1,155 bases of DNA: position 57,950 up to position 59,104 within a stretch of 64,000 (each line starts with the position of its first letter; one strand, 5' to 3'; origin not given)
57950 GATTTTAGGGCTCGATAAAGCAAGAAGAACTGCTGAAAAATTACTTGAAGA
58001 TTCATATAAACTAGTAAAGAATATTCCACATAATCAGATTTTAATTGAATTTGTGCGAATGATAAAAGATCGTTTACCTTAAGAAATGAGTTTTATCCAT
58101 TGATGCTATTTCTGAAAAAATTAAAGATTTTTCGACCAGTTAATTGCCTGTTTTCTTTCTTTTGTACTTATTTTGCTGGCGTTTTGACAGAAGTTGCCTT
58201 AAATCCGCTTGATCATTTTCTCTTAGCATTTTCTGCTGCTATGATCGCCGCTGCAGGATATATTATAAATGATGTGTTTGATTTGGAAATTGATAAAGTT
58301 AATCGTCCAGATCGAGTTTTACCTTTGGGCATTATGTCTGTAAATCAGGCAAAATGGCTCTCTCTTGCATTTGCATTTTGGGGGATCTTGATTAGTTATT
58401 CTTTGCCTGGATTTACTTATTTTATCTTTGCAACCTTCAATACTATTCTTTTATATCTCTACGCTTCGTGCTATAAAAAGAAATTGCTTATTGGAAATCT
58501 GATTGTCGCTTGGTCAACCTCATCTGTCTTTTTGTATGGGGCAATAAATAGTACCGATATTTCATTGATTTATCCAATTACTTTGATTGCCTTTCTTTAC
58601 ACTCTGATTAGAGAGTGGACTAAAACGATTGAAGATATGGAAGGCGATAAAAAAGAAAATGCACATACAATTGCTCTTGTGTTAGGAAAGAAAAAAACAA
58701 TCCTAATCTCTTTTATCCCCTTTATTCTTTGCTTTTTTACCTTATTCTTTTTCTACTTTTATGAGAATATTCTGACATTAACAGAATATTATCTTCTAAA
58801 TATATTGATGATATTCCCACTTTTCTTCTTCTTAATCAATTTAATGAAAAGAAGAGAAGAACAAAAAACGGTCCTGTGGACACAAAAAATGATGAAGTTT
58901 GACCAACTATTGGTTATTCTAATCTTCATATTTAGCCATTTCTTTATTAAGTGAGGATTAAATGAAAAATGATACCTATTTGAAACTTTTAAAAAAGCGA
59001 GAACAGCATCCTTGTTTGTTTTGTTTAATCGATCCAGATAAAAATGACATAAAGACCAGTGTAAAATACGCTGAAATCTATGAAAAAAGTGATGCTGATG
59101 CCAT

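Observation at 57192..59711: Archaeal-type ether-lipid core (polyprenyl synthase, DGGGPS, GGGPS) in a lipid-A-making bacterium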

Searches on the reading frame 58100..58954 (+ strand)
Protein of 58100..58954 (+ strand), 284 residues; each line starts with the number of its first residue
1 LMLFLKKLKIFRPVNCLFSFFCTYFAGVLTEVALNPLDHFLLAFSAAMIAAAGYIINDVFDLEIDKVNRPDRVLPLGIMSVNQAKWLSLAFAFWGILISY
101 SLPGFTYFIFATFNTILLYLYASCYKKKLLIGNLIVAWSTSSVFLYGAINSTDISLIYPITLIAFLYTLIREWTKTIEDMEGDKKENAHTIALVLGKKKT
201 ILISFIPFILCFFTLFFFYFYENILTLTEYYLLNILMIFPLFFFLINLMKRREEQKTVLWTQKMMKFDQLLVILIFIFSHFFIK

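Call 3: search_protein_families(library=pfam, proteins=[window:58100-58954:+], max_evalue=0.01)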
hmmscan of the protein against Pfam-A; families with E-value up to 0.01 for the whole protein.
window:58100-58954:+ (284 aa): 1 family
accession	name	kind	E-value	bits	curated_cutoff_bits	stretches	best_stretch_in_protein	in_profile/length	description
PF01040.23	UbiA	-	1.5e-31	110.1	34.2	1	20-256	2-240/250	UbiA prenyltransferase family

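Call 4: search_protein_families(library=ncbifam, proteins=[window:58100-58954:+], max_evalue=0.01)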
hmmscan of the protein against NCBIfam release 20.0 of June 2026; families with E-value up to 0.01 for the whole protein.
window:58100-58954:+ (284 aa): 20 families
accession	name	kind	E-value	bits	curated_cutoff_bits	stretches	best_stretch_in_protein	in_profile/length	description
NF009521.0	PRK12882.1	equivalog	2.7e-50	171.2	296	1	8-280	9-277/280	geranylgeranylglycerol-phosphate geranylgeranyltransferase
NF009523.0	PRK12884.1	equivalog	5e-50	170.3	269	1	8-279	8-276/279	prenyltransferase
NF009522.0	PRK12883.1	equivalog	3.9e-41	141.4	353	1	8-279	7-273/279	geranylgeranylglycerol-phosphate geranylgeranyltransferase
NF009513.0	PRK12872.1-3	equivalog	1.4e-31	110.2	288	1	34-255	50-270/293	prenyltransferase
NF009512.0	PRK12872.1-1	equivalog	4.1e-29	102.1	278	1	24-273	26-295/303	geranylgeranylglycerol-phosphate geranylgeranyltransferase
NF005742.0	PRK07566.1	equivalog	1.8e-19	70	313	1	17-213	44-248/315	chlorophyll synthase ChlG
NF035940.1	prenyl_rel_EboC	equivalog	4.7e-16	59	250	1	33-239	35-229/292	UbiA-like protein EboC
TIGR01476.1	chlor_syn_BchG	subfamily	1.2e-15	57.7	212.3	1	10-267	6-270/283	(bacterio)chlorophyll synthase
NF009058.0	PRK12392.1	subfamily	2.4e-11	43.3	494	1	8-238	18-264/333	bacteriochlorophyll c synthase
TIGR01475.1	ubiA_other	subfamily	4.4e-10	39.5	180.8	1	16-254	14-254/282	UbiA-like polyprenyltransferase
TIGR01474.1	ubiA_proteo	equivalog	4.6e-10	39.5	275.45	1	5-258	5-260/282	4-hydroxybenzoate octaprenyltransferase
NF009525.0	PRK12887.1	equivalog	2.2e-07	30.5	226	1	37-271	53-292/310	homogentisate phytyltransferase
NF045897.1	SCO3242_trans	equivalog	8.6e-06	25.5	260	1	38-148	32-141/287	SCO3242 family prenyltransferase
NF009524.0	PRK12886.1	equivalog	2.2e-05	24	387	1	28-269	32-273/291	prenyltransferase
NF006088.0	PRK08238.1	equivalog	6.2e-05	21.8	351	1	40-138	229-329/482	UbiA family prenyltransferase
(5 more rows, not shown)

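Call 25: search_solved_structures(query=window:58100-58954:+, max_evalue=0.01, show_alignments=3)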
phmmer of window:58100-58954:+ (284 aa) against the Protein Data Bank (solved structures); distinct sequences matched with E-value up to 0.01: 4.
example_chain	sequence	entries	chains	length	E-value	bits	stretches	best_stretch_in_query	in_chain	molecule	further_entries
6m31_A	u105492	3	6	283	7.9e-32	114.3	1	8-278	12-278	Digeranylgeranylglyceryl phosphate synthase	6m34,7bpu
9sas_C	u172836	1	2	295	9.3e-05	25.6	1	45-250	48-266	Chlorophyll a synthase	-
9sau_C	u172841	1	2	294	9.7e-05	25.5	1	45-250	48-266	Chlorophyll a synthase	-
4od4_A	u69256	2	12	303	0.0022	21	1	8-149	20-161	4-hydroxybenzoate octaprenyltransferase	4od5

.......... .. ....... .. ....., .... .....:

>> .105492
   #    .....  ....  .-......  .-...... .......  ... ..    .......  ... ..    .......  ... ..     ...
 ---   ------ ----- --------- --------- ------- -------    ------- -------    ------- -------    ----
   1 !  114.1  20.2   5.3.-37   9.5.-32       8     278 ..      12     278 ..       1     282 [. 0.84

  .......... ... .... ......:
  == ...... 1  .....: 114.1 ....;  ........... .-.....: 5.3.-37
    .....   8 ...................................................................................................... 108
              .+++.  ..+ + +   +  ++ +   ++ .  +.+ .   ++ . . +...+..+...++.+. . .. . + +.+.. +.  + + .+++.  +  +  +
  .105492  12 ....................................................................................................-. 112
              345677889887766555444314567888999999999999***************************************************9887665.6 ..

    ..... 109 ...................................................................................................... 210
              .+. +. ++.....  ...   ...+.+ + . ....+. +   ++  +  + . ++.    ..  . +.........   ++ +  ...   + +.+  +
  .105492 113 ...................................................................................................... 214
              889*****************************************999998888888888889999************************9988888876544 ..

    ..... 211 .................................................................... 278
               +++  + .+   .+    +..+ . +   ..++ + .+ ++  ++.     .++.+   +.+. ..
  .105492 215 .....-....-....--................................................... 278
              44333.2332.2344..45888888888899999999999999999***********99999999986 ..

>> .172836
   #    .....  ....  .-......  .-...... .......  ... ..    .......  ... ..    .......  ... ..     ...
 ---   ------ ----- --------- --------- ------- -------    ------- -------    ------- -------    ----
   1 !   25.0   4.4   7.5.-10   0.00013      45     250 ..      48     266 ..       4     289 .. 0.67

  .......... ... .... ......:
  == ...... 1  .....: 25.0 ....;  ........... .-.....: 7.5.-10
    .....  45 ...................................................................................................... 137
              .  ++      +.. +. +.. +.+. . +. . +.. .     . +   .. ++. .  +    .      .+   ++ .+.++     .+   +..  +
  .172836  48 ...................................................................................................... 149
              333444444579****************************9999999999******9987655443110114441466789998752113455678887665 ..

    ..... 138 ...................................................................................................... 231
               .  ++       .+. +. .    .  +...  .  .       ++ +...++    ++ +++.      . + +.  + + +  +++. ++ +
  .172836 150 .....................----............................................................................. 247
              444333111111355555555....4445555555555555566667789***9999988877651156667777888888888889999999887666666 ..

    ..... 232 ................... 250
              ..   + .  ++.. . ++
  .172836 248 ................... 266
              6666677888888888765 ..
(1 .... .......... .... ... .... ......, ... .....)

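Call 44: find_homologous_proteins(query=window:58103-58954:+, max_evalue=1e-10)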
Query window:58103-58954:+ (283 aa): 414 proteins with E <= 1e-10 among 3311 candidates; the best 120 are listed.
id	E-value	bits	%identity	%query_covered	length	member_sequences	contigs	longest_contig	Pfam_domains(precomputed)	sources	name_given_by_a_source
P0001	7.9e-169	579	94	100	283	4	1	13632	PF01040.24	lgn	-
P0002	3.5e-142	491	78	100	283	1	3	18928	PF01040.24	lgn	-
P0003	4.9e-69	251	47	98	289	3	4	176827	PF01040.24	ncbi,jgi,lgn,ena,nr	ncbi:MAG TPA: geranylgeranylglycerol-phosphate geranylgeranyltransferase [Candidatus Cloacimonadota 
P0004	3.5e-65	239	48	88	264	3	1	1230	PF01040.24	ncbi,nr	ncbi:MAG TPA: geranylgeranylglycerol-phosphate geranylgeranyltransferase, partial [Candidatus Cloaci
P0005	2.5e-59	219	47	81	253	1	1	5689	PF01040.24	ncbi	-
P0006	2.6e-50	190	43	68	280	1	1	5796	PF01040.24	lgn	-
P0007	3.1e-48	183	38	88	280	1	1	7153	PF01040.24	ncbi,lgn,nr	ncbi:MAG: geranylgeranylglycerol-phosphate geranylgeranyltransferase [Candidatus Cloacimonetes bacte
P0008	6.5e-44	169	37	95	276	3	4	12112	PF01040.24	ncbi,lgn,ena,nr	ncbi:MAG: geranylgeranylglycerol-phosphate geranylgeranyltransferase [Candidatus Cloacimonetes bacte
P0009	9.5e-44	168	45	71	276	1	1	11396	PF01040.24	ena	-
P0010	4.8e-43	166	46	67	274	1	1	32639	PF01040.24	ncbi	-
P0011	1.5e-42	164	36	96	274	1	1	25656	PF01040.24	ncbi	-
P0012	4.7e-42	163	40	92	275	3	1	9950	PF01040.24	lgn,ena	-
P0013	1.1e-39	155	38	95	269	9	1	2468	PF01040.24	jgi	jgi:geranylgeranylglycerol-phosphate geranylgeranyltransferase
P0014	4.1e-38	150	36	96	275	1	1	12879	PF01040.24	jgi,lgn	-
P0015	2.8e-33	134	39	69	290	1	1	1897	PF01040.24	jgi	-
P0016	2.9e-32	131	32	96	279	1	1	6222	PF01040.24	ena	-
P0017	7.9e-30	123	33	98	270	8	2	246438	PF01040.24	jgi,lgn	jgi:geranylgeranylglycerol-phosphate geranylgeranyltransferase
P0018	3.3e-28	117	36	97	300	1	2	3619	PF01040.24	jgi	jgi:geranylgeranylglycerol-phosphate geranylgeranyltransferase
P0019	4.2e-28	117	35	83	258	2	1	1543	PF01040.24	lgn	-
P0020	2.9e-27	114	33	99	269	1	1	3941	PF01040.24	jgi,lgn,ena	-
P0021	3.5e-27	114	35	80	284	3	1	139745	PF01040.24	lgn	-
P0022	7.7e-27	113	34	96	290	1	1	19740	PF01040.24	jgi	jgi:geranylgeranylglycerol-phosphate geranylgeranyltransferase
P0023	1.1e-26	112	36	81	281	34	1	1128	PF01040.24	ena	-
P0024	1.8e-26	112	34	98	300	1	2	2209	PF01040.24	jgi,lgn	jgi:geranylgeranylglycerol-phosphate geranylgeranyltransferase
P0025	4.4e-26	110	33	98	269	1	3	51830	PF01040.24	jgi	jgi:geranylgeranylglycerol-phosphate geranylgeranyltransferase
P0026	4.4e-26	110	34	98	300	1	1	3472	PF01040.24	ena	-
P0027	4.5e-26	110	37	98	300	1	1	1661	PF01040.24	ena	-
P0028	4.6e-26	110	38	77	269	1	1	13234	PF01040.24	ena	-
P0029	4.7e-26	110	34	98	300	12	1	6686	PF01040.24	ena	-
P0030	6.0e-26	110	31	98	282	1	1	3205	PF01040.24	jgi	jgi:geranylgeranylglycerol-phosphate geranylgeranyltransferase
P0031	2.4e-25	108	34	76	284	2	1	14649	PF01040.24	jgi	jgi:geranylgeranylglycerol-phosphate geranylgeranyltransferase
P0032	5.7e-25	107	33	96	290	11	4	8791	PF01040.24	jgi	jgi:geranylgeranylglycerol-phosphate geranylgeranyltransferase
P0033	6.1e-25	107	36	97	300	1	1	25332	PF01040.24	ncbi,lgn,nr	ncbi:MAG: hypothetical protein EU539_03190 [Promethearchaeota archaeon]|nr:MAG: hypothetical protein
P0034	1.1e-24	106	35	66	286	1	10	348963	PF01040.24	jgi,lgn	jgi:geranylgeranylglycerol-phosphate geranylgeranyltransferase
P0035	1.1e-24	106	38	59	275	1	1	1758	PF01040.24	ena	-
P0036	1.4e-24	105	31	99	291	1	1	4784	PF01040.24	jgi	-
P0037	2.4e-24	105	31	99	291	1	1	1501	PF01040.24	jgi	-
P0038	2.7e-24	104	29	99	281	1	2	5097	PF01040.24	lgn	-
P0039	5.3e-24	104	32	95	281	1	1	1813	PF01040.24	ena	-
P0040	5.9e-24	103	38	67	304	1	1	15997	PF01040.24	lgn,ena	-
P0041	6.4e-24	103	33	75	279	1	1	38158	PF01040.24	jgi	jgi:geranylgeranylglycerol-phosphate geranylgeranyltransferase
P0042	6.9e-24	103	38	59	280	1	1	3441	PF01040.24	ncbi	ncbi:MAG: geranylgeranylglycerol-phosphate geranylgeranyltransferase, partial [Methanobacteriota arc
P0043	9.6e-24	103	30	95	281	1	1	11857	PF01040.24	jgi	jgi:geranylgeranylglycerol-phosphate geranylgeranyltransferase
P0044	1.0e-23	103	36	77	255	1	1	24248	PF01040.24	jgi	-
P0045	1.2e-23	102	29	95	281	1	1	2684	PF01040.24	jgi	jgi:geranylgeranylglycerol-phosphate geranylgeranyltransferase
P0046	1.6e-23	102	32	97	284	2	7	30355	PF01040.24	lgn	-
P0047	1.8e-23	102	35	73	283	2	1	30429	PF01040.24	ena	-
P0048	2.5e-23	101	31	99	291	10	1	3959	PF01040.24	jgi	-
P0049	2.9e-23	101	30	95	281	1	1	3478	PF01040.24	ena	-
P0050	3.2e-23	101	33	73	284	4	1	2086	PF01040.24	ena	-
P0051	3.3e-23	101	31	88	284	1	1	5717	PF01040.24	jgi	jgi:geranylgeranylglycerol-phosphate geranylgeranyltransferase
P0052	4.4e-23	101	39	59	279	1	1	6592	PF01040.24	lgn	-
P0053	5.6e-23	100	37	67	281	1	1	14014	PF01040.24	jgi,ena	jgi:geranylgeranylglycerol-phosphate geranylgeranyltransferase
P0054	5.7e-23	100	32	95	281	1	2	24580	PF01040.24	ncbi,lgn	-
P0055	5.9e-23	100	38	59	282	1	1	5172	PF01040.24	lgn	-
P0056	6.4e-23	100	31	90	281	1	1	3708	PF01040.24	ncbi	-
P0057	7.9e-23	100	30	96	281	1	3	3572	PF01040.24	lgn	-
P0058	8.0e-23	100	31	86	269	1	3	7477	PF01040.24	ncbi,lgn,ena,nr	ncbi:MAG TPA: UbiA family prenyltransferase [archaeon]|nr:UbiA family prenyltransferase [archaeon]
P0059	8.0e-23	100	30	96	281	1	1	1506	PF01040.24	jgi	jgi:geranylgeranylglycerol-phosphate geranylgeranyltransferase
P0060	8.2e-23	100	37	59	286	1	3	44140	PF01040.24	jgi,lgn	-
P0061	8.8e-23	100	30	95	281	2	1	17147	PF01040.24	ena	-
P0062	8.9e-23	100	31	99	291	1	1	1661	PF01040.24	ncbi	-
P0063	1.2e-22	99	36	72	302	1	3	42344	PF01040.24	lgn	-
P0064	2.2e-22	98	33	73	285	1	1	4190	PF01040.24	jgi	jgi:geranylgeranylglycerol-phosphate geranylgeranyltransferase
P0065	2.2e-22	98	31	96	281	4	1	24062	PF01040.24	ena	-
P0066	2.3e-22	98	34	70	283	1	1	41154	PF01040.24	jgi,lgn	jgi:geranylgeranylglycerol-phosphate geranylgeranyltransferase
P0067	2.4e-22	98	30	97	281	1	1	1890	PF01040.24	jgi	jgi:geranylgeranylglycerol-phosphate geranylgeranyltransferase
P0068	2.4e-22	98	30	99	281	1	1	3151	PF01040.24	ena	-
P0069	3.0e-22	98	30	98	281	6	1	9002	PF01040.24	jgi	jgi:geranylgeranylglycerol-phosphate geranylgeranyltransferase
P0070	3.0e-22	98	29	95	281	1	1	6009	PF01040.24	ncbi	-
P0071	3.0e-22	98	31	97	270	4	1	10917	PF01040.24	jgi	jgi:geranylgeranylglycerol-phosphate geranylgeranyltransferase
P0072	3.0e-22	98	34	73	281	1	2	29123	PF01040.24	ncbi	-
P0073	4.3e-22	97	31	90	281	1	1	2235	PF01040.24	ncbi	-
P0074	4.7e-22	97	35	67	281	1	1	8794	PF01040.24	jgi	jgi:geranylgeranylglycerol-phosphate geranylgeranyltransferase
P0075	5.3e-22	97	29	97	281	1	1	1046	PF01040.24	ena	-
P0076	5.3e-22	97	34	73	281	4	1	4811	PF01040.24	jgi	-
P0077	5.4e-22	97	36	67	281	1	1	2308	PF01040.24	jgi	jgi:geranylgeranylglycerol-phosphate geranylgeranyltransferase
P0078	5.5e-22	97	30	96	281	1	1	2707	PF01040.24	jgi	jgi:geranylgeranylglycerol-phosphate geranylgeranyltransferase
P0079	5.8e-22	97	30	99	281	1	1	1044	PF01040.24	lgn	-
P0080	6.1e-22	97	29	98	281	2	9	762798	PF01040.24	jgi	jgi:geranylgeranylglycerol-phosphate geranylgeranyltransferase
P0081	6.1e-22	97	29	74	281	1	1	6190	PF01040.24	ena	-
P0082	6.3e-22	97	34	67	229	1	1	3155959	PF01040.24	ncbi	ncbi:MAG: geranylgeranylglycerol-phosphate geranylgeranyltransferase, partial [Candidatus Heimdallar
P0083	7.6e-22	96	30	90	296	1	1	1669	PF01040.24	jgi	-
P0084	7.9e-22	96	35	69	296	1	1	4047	PF01040.24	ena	-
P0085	8.0e-22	96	34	73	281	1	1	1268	PF01040.24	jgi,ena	-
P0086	1.0e-21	96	31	97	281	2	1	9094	PF01040.24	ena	-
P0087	1.2e-21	96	29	97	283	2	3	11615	PF01040.24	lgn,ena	-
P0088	1.3e-21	96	33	75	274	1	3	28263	PF01040.24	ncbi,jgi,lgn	-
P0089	1.4e-21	96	30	95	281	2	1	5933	PF01040.24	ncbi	-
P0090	1.4e-21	96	30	98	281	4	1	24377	PF01040.24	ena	-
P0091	1.5e-21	95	33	73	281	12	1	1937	PF01040.24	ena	-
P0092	1.5e-21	95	30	98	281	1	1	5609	PF01040.24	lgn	-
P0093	1.7e-21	95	36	73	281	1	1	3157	PF01040.24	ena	-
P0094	1.8e-21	95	34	75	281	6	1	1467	PF01040.24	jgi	-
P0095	1.8e-21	95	36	73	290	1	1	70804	PF01040.24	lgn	-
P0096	2.0e-21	95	28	98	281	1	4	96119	PF01040.24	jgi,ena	-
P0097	2.1e-21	95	31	92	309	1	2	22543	PF01040.24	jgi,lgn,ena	-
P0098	2.1e-21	95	30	95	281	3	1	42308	PF01040.24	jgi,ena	-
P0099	2.2e-21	95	35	69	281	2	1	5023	PF01040.24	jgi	jgi:geranylgeranylglycerol-phosphate geranylgeranyltransferase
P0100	2.2e-21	95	29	74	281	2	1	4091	PF01040.24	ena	-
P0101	2.8e-21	95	29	95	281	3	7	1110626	PF01040.24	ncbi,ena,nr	ncbi:MAG: UbiA family prenyltransferase [Nitrososphaerota archaeon]|nr:UbiA family prenyltransferase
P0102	2.8e-21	95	30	96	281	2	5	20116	PF01040.24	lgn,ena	-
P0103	2.9e-21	95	29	95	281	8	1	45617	PF01040.24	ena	-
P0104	3.2e-21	94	33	96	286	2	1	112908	PF01040.24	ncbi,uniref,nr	ncbi:geranylgeranylglycerol-phosphate geranylgeranyltransferase [Chryseosolibacter indicus]|uniref:G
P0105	3.5e-21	94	36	67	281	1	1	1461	PF01040.24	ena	-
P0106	4.0e-21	94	30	98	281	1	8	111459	PF01040.24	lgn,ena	-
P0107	4.1e-21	94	37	67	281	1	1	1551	PF01040.24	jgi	-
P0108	4.4e-21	94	29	96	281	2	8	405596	PF01040.24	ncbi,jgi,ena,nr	ncbi:MAG: geranylgeranylglycerol-phosphate geranylgeranyltransferase [Nitrososphaerota archaeon]|jgi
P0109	4.7e-21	94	35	67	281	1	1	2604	PF01040.24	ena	-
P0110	4.8e-21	94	35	70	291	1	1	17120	PF01040.24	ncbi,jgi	jgi:geranylgeranylglycerol-phosphate geranylgeranyltransferase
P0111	4.9e-21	94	35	67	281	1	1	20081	PF01040.24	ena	-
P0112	5.0e-21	94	35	67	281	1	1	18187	PF01040.24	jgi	-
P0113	5.0e-21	94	32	73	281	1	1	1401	PF01040.24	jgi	-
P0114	5.0e-21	94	29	95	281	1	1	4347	PF01040.24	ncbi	-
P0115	5.2e-21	94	28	98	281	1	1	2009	PF01040.24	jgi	jgi:geranylgeranylglycerol-phosphate geranylgeranyltransferase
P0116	5.9e-21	94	37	67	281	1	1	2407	PF01040.24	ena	-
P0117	6.2e-21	93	33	73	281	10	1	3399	PF01040.24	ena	-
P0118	6.6e-21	93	29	97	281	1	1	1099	PF01040.24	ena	-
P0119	6.9e-21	93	37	67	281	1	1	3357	PF01040.24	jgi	-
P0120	6.9e-21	93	37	67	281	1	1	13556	PF01040.24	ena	-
